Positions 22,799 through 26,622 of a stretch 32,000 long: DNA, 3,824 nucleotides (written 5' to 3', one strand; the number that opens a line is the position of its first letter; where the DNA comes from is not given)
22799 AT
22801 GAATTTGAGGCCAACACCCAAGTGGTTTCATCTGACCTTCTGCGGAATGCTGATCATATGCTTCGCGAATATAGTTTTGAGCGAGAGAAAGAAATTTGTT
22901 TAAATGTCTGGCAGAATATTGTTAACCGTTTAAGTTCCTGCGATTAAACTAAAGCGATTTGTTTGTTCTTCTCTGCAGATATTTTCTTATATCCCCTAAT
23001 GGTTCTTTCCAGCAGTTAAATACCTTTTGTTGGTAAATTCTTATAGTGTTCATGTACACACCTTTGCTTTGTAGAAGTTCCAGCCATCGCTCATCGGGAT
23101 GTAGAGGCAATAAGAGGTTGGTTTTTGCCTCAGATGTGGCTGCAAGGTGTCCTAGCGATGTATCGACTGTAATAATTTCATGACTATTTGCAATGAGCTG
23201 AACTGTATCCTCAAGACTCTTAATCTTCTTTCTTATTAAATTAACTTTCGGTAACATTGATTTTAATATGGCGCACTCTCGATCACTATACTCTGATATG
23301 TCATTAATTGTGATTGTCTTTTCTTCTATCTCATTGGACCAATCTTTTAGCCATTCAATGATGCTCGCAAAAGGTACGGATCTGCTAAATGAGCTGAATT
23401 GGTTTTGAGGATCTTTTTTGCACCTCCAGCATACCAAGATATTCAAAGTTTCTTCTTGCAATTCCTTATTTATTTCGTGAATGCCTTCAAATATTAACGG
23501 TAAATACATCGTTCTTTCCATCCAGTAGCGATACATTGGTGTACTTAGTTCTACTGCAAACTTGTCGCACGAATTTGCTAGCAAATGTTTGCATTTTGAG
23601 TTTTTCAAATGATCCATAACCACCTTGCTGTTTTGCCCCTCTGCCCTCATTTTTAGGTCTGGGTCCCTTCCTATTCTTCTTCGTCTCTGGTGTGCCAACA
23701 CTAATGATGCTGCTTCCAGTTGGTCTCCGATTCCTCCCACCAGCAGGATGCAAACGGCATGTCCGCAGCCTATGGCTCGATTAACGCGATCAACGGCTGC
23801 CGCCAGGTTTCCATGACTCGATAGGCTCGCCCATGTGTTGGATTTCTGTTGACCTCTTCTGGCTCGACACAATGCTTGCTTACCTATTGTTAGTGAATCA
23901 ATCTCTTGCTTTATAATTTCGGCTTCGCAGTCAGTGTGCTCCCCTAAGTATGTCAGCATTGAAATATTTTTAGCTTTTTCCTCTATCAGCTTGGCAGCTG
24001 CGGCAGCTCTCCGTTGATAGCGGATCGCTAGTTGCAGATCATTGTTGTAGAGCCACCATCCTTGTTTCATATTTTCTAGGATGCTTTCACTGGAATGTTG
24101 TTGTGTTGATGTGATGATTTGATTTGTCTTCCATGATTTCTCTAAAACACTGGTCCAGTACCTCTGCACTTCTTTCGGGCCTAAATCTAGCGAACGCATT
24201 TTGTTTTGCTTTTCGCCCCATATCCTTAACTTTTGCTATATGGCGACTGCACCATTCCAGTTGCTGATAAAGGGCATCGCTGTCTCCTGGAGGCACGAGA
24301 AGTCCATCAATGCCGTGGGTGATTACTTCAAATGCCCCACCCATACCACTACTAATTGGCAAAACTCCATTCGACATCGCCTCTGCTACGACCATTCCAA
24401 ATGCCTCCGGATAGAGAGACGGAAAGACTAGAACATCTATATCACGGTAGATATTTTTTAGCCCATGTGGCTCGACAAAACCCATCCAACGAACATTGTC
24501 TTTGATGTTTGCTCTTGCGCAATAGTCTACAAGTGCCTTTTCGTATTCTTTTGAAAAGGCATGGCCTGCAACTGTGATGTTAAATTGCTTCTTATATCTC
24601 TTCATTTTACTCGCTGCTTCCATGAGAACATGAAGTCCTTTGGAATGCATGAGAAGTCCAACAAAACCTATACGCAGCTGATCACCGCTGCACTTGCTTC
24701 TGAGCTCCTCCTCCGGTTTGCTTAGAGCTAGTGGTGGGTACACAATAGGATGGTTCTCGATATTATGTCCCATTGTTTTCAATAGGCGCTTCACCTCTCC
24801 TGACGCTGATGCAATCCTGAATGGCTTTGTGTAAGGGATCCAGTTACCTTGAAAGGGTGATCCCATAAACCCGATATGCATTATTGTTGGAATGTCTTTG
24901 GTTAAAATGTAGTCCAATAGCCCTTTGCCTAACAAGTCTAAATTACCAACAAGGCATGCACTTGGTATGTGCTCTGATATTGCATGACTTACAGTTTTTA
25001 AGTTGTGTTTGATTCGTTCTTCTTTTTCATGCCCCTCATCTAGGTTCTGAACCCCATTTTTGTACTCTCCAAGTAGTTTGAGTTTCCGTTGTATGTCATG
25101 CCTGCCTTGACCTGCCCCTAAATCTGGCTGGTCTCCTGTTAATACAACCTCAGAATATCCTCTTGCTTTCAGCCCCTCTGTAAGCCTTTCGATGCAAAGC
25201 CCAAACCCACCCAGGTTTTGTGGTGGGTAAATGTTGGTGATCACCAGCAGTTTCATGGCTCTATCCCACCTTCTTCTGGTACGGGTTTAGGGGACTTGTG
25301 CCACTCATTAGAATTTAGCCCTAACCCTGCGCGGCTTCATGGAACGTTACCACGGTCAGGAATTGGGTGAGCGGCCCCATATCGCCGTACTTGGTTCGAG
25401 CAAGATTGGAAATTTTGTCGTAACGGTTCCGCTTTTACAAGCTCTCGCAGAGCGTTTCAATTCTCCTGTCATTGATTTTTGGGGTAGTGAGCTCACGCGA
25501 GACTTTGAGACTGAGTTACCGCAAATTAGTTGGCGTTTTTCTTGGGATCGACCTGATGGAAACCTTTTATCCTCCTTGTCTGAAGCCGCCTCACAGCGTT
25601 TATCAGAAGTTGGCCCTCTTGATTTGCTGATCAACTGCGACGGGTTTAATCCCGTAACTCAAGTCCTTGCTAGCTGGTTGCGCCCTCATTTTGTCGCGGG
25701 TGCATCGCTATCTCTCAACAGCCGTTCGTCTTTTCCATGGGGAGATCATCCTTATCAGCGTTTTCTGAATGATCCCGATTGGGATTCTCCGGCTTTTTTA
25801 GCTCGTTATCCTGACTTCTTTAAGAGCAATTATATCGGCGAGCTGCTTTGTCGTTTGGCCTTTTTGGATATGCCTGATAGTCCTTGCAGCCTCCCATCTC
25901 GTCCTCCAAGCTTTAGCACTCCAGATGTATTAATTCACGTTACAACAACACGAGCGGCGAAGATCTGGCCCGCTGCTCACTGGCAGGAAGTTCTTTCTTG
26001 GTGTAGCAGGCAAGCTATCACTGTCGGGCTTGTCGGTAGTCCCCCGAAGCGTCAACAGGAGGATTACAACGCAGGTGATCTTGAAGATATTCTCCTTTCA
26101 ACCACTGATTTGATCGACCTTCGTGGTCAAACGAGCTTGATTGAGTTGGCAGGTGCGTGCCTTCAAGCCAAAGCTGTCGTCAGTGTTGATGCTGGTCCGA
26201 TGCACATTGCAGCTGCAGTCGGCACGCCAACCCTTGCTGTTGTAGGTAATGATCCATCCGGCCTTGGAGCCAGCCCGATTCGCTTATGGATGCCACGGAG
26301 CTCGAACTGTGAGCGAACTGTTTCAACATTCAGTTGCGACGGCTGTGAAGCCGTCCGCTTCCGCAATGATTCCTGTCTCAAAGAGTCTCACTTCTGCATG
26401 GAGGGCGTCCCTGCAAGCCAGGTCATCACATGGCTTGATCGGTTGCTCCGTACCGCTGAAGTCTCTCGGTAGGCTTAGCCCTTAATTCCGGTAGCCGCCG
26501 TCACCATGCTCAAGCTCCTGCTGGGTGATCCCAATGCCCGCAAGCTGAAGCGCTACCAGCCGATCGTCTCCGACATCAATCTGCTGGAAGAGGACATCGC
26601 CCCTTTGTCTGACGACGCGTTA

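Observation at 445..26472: Candidate self-contained 'glycosylate in the cytoplasm, then export by T1SS' surface-glycoprotein module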

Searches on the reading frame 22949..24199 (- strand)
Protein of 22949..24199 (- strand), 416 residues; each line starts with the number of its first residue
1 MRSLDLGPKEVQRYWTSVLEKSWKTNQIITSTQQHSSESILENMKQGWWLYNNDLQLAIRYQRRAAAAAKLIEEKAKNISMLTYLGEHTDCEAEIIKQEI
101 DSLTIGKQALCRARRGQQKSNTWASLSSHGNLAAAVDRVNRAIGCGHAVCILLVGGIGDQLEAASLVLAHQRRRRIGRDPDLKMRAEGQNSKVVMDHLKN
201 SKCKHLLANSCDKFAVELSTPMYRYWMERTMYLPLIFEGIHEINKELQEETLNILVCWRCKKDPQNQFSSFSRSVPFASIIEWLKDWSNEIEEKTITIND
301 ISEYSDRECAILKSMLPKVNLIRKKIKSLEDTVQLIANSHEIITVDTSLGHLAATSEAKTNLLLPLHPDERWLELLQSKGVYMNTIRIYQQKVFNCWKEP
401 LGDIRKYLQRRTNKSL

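Call 4: search_protein_families(library=pfam, proteins=[window:22949-24199:-], max_evalue=0.01)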
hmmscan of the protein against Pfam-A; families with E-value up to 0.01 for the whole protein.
window:22949-24199:- (416 aa): 2 families
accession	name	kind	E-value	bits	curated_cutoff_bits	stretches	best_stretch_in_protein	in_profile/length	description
PF01075.23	Glyco_transf_9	-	0.00078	19.3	22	1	328-359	173-204/247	Glycosyltransferase family 9 (heptosyltransferase)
PF14532.12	Sigma54_activ_2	-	0.0075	16.9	25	0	279-320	56-97/138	Sigma-54 interaction domain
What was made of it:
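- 22949..24199 (-): Possible GT9-like protein, below the Pfam threshold. Call 4 (19.3 bits against a cut-off of 22).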

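Call 8: search_protein_families(library=ncbifam, proteins=[window:22949-24199:-], max_evalue=0.001)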
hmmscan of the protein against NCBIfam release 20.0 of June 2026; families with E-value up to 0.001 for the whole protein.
window:22949-24199:- (416 aa): 0 families

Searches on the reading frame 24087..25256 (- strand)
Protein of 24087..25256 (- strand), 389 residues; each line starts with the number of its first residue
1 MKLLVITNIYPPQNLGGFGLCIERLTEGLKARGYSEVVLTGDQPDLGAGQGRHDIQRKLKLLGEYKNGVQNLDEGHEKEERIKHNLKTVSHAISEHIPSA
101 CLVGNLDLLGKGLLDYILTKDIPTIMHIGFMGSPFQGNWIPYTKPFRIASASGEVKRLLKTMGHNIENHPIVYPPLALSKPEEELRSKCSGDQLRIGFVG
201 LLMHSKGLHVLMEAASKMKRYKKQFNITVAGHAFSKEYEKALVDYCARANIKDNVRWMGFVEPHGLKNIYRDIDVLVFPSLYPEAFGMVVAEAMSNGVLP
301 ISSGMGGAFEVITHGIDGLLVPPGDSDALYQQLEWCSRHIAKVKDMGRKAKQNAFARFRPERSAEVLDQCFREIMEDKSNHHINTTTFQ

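Call 4: search_protein_families(library=pfam, proteins=[window:24087-25256:-], max_evalue=0.01)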
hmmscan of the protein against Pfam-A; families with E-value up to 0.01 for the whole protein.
window:24087-25256:- (389 aa): 4 families
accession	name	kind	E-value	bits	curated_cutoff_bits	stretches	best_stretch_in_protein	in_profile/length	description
PF00534.26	Glycos_transf_1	-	3.7e-33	114.9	26.4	1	191-352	13-171/172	Glycosyl transferases group 1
PF13692.12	Glyco_trans_1_4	-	3.9e-28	98.9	27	1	195-335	3-138/142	Glycosyl transferases group 1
PF20706.3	GT4-conflict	-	0.00015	21.3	26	1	186-353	190-364/385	Family 4 Glycosyltransferase in conflict systems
PF13524.12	Glyco_trans_1_2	-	0.0054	17.1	25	1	219-365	12-140/144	Glycosyl transferase-like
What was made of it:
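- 24087..25256 (-): GT4 glycosyltransferase. Call 4 (E 3.7e-33).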

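Call 8: search_protein_families(library=ncbifam, proteins=[window:24087-25256:-], max_evalue=0.001)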
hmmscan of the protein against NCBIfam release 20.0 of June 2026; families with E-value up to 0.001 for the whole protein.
window:24087-25256:- (389 aa): 37 families (the best 25 are shown)
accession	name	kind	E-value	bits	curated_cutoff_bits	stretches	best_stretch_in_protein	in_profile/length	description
NF041876.1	EPS_EpsE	equivalog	1.3e-26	93.8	400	1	181-367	202-389/389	exopolysaccharide biosynthesis GT4 family glycosyltransferase EpsE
TIGR02149.1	glgA_Coryne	subfamily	1.2e-17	64.1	302.4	1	195-358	206-374/391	glycogen synthase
TIGR04063.1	stp3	hypoth_equivalog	8.3e-17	61.1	442.05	1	191-355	211-376/397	TIGR04063 family PEP-CTERM/XrtA system glycosyltransferase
TIGR03088.1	stp2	hypoth_equivalog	2.4e-16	59.7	409.05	1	188-373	189-372/374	TIGR03088 family PEP-CTERM/XrtA system glycosyltransferase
TIGR03449.1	mycothiol_MshA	equivalog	2.4e-15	56.3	462.5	1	192-375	219-404/406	D-inositol-3-phosphate glycosyltransferase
NF038295.1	EPS_HpsP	equivalog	3.3e-15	56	550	1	192-374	206-387/388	hormogonium polysaccharide biosynthesis glycosyltransferase HpsP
TIGR03999.1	thiol_BshA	equivalog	5.6e-14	51.8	273.7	1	243-375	245-374/375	N-acetyl-alpha-D-glucosaminyl L-malate synthase BshA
NF012028.0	PRK15484.1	subfamily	6.8e-14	51.8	618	1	192-369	192-373/380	lipopolysaccharide N-acetylglucosaminyltransferase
NF007396.0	PRK09922.1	equivalog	2.4e-13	49.7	385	1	155-339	146-326/361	lipopolysaccharide 1,6-galactosyltransferase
NF046085.1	XrtY_assoc_Gly1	equivalog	6.3e-13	48.3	400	1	188-361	204-371/387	XrtY-associated glycosyltransferase XYAG1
NF041879.1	EPS_EpsH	equivalog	6.5e-13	48.2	800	1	192-380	236-422/431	exopolysaccharide biosynthesis glycosyltransferase EpsH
TIGR04005.1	wcaL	equivalog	3.1e-12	46.1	537.6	1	188-354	217-386/406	colanic acid biosynthesis glycosyltransferase WcaL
TIGR02095.1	glgA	subfamily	6.1e-12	45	328.45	1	192-372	293-475/477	glycogen/starch synthase, ADP-glucose type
TIGR04348.1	TIGR04348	equivalog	2.9e-11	43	300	1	188-370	132-307/310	selenoneine biosynthesis selenosugar synthase SenB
NF038298.1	EPS_HpsO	equivalog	7e-11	41.5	575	1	183-362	189-375/388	hormogonium polysaccharide biosynthesis glycosyltransferase HpsO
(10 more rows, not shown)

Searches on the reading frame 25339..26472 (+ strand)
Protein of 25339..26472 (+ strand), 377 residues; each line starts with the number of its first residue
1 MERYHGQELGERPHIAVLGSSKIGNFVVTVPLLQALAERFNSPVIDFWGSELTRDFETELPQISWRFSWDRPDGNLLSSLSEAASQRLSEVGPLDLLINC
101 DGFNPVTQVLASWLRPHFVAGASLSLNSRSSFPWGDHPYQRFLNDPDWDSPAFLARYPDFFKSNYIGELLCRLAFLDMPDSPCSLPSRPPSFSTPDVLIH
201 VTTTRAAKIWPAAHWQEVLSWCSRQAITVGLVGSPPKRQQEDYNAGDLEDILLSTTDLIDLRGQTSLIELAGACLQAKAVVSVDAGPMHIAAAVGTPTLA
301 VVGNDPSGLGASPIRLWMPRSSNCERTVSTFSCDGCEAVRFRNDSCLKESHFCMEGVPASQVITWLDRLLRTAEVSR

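Call 4: search_protein_families(library=pfam, proteins=[window:25339-26472:+], max_evalue=0.01)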
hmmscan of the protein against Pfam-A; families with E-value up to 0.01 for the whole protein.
window:25339-26472:+ (377 aa): 1 family
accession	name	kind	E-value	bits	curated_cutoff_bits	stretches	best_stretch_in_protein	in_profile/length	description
PF01075.23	Glyco_transf_9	-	8.9e-21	74.8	22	1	192-305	103-212/247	Glycosyltransferase family 9 (heptosyltransferase)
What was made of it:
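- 25339..26472 (+): GT9 glycosyltransferase, the last gene before secA. Call 4 (E 9e-21).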

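Call 8: search_protein_families(library=ncbifam, proteins=[window:25339-26472:+], max_evalue=0.001)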
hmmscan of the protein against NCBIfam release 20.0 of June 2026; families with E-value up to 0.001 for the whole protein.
window:25339-26472:+ (377 aa): 6 families
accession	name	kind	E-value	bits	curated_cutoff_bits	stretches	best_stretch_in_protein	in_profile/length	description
TIGR02195.1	heptsyl_trn_II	equivalog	2.5e-14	53.2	134.6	1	206-370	187-338/339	lipopolysaccharide heptosyltransferase II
TIGR02193.1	heptsyl_trn_I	equivalog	3.1e-13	49.7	185.3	1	195-307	181-286/320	lipopolysaccharide heptosyltransferase I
NF008204.0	PRK10964.1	equivalog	1.7e-12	47.1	437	1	197-310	182-288/322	lipopolysaccharide heptosyltransferase RfaC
NF007742.0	PRK10422.1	equivalog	1e-10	40.9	467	1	197-373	186-346/352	lipopolysaccharide core heptosyltransferase RfaQ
TIGR02201.1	heptsyl_trn_III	equivalog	1.4e-10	40.8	170.2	1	194-325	181-302/344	putative lipopolysaccharide heptosyltransferase III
NF008162.0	PRK10916.1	equivalog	2e-07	30.6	569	1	206-304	193-289/348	ADP-heptose--LPS heptosyltransferase RfaF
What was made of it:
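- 25339..26472 (+): All matches to NCBIfam heptosyltransferase models are below their cut-offs (call 8).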
